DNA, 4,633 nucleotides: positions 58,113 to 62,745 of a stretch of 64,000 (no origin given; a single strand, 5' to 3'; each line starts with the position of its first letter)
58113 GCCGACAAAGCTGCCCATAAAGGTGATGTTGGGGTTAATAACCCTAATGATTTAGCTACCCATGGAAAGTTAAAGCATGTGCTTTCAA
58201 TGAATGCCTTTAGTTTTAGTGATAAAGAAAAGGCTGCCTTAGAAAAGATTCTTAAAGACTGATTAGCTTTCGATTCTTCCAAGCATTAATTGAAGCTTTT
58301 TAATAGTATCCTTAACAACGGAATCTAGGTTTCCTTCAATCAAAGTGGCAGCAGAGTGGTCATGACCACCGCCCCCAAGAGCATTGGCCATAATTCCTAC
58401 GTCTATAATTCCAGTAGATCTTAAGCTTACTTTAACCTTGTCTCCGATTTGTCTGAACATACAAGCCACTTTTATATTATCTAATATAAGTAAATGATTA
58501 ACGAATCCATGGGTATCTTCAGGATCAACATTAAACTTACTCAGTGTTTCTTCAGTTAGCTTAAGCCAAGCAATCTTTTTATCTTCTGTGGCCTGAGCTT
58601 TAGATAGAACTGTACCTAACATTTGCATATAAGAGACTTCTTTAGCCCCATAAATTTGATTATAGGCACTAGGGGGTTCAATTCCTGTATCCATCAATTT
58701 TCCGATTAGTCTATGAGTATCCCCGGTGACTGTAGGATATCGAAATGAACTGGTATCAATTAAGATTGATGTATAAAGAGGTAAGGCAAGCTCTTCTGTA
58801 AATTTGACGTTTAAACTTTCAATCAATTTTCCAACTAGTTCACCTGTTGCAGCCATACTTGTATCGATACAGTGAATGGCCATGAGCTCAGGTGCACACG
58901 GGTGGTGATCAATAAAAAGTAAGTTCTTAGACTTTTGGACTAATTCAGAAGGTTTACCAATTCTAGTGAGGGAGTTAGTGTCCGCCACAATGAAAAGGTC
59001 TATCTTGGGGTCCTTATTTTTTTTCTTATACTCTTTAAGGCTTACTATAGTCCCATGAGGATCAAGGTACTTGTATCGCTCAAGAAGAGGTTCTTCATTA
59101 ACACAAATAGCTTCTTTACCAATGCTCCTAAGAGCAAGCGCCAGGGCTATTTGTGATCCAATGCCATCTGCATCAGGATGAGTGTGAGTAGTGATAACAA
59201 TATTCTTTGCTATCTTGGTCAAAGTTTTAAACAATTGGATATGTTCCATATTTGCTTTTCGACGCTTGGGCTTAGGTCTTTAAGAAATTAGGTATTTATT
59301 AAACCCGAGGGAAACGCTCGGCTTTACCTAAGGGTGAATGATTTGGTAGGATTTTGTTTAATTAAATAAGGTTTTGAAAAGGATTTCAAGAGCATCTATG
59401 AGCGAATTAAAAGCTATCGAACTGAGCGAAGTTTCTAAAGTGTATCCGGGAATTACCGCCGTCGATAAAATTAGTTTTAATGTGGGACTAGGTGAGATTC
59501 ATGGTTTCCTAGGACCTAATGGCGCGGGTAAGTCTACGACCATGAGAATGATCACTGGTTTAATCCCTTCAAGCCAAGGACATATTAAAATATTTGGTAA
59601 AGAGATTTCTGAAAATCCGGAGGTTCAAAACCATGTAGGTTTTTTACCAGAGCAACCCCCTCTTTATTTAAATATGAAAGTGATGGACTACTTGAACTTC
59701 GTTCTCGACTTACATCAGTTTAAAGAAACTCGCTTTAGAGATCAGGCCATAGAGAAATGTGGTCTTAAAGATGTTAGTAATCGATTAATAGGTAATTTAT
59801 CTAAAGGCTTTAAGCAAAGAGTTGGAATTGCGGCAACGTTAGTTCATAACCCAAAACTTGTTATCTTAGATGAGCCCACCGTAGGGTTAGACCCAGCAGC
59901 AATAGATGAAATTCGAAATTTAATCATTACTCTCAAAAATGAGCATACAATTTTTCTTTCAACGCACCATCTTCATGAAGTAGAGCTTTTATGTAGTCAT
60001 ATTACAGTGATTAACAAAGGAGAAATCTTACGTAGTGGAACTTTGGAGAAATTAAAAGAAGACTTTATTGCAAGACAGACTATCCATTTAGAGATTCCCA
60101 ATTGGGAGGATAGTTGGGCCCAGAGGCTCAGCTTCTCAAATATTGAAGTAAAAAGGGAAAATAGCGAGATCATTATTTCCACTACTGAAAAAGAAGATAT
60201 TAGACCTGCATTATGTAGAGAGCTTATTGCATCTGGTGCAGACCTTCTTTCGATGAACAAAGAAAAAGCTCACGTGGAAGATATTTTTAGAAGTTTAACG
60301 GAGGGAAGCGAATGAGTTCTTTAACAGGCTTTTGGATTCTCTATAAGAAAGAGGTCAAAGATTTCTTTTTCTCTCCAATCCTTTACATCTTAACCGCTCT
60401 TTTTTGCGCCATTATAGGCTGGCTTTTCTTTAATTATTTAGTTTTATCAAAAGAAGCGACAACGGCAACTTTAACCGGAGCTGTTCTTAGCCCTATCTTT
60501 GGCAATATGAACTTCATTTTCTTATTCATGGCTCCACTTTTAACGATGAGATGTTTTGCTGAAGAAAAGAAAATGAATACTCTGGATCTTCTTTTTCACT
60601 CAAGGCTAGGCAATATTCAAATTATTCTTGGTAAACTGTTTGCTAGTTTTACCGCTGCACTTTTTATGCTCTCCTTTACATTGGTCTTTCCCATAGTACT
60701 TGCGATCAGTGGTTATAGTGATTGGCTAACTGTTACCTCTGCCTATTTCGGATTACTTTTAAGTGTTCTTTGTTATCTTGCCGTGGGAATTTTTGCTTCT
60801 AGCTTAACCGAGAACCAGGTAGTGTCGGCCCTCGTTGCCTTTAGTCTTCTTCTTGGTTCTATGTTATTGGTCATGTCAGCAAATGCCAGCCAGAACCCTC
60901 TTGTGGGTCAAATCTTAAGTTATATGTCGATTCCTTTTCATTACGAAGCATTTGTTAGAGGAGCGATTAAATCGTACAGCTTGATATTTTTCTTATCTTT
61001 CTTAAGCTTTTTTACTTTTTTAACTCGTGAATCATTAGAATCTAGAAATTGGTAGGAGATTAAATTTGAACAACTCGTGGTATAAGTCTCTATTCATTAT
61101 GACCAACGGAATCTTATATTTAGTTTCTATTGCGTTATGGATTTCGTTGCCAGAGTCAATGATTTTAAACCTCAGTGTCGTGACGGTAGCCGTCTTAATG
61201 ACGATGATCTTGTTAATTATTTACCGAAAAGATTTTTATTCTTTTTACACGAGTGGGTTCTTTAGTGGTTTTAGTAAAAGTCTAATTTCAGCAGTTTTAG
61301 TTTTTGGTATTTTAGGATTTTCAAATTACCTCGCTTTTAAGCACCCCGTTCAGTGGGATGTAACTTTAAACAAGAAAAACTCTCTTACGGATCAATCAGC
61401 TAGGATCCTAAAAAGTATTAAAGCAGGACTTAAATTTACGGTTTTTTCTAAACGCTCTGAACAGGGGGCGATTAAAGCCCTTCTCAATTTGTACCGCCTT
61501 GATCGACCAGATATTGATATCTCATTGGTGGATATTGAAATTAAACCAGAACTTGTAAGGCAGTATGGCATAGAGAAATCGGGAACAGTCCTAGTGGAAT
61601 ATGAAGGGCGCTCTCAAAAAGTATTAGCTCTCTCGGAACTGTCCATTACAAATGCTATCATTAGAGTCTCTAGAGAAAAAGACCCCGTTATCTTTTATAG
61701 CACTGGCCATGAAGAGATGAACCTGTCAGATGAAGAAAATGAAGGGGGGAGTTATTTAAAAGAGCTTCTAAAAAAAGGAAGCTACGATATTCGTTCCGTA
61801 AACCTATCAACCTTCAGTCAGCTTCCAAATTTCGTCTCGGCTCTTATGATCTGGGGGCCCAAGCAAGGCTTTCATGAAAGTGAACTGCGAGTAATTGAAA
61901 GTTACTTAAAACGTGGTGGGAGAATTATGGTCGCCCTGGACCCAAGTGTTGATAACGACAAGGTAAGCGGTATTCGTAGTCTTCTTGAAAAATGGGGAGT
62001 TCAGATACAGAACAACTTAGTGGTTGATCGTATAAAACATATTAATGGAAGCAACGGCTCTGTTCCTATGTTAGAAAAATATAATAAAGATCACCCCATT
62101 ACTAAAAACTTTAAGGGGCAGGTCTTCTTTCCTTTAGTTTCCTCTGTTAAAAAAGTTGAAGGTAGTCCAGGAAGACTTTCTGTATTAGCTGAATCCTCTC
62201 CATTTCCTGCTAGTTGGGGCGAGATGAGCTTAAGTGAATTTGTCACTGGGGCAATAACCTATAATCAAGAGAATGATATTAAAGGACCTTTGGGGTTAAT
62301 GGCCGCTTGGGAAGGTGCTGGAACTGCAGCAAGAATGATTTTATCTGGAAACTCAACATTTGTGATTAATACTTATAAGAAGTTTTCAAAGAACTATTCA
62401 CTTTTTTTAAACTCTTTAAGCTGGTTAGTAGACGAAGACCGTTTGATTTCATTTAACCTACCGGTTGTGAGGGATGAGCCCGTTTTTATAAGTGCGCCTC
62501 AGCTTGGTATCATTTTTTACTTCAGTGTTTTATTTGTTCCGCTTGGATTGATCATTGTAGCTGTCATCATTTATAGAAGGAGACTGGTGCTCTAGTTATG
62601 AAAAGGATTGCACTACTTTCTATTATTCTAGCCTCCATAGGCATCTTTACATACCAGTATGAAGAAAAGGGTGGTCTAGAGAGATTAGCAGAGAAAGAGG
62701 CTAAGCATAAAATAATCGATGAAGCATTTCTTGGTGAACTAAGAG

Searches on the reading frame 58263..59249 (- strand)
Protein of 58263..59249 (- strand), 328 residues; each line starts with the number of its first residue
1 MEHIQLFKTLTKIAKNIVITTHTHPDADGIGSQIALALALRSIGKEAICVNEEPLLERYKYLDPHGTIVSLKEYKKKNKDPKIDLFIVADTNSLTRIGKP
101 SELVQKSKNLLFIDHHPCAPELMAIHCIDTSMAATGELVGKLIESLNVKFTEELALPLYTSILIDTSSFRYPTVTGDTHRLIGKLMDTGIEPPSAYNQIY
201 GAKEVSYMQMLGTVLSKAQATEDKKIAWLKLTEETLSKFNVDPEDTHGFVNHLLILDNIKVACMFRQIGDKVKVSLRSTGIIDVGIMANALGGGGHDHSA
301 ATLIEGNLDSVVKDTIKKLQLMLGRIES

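Call 76: search_protein_families(library=pfam, proteins=[window:58263-59249:-], max_evalue=0.00001)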
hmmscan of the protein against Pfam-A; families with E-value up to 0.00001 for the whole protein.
window:58263-59249:- (328 aa): 2 families
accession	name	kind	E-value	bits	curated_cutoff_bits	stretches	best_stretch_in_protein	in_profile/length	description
PF01368.27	DHH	-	1.1e-15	58.5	28.1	1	16-160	1-123/125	DHH family, N-terminal domain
PF02272.25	DHHA1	-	1.8e-09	38.4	25.9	1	238-314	10-95/102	DHHA1 domain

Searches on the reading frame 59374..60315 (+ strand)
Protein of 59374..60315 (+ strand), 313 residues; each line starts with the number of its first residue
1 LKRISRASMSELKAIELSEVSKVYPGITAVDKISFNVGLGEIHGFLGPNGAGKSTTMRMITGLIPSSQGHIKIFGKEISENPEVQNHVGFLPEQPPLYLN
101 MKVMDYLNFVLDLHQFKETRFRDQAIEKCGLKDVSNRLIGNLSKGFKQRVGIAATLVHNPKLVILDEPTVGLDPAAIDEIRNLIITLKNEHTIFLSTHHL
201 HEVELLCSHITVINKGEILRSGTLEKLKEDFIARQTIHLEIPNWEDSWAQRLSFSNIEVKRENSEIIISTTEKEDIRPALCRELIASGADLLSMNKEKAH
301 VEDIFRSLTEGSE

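Call 76: search_protein_families(library=pfam, proteins=[window:59374-60315:+], max_evalue=0.00001)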
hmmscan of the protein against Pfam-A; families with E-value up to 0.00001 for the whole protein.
window:59374-60315:+ (313 aa): 2 families
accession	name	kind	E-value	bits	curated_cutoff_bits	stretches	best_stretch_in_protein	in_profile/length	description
PF00005.33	ABC_tran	-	9.5e-31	107.7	25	1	31-169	2-136/137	ABC transporter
PF13304.12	AAA_21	-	2.2e-13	51.4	27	1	94-203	166-303/304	AAA domain, putative AbiEii toxin, Type IV TA system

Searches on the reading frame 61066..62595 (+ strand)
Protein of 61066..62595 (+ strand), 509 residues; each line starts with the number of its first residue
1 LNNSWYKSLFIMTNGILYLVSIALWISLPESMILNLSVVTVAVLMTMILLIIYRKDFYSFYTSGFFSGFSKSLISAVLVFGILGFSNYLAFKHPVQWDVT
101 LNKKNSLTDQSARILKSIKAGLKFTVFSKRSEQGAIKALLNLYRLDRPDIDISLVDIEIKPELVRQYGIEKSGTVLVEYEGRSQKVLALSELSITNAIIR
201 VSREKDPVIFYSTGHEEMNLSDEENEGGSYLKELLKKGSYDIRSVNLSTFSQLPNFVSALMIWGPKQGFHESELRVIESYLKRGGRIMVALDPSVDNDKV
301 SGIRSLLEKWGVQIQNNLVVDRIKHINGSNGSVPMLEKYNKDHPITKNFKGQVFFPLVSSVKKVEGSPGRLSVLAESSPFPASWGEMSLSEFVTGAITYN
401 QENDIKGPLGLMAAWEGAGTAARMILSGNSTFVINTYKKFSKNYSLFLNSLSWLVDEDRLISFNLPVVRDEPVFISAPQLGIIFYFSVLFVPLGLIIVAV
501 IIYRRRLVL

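Call 74: search_protein_families(library=pfam, proteins=[window:61066-62595:+], max_evalue=0.00001)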
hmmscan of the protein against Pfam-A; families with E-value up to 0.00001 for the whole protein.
window:61066-62595:+ (509 aa): 2 families
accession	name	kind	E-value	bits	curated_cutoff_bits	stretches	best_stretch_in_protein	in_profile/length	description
PF09822.16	ABC_transp_aux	-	3.3e-33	115.6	34.7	1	207-442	2-269/288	ABC-type uncharacterized transport system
PF23355.1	IFT52_GIFT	-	1.7e-07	31.1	27.2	1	255-320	44-109/246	IFT52 GIFT domain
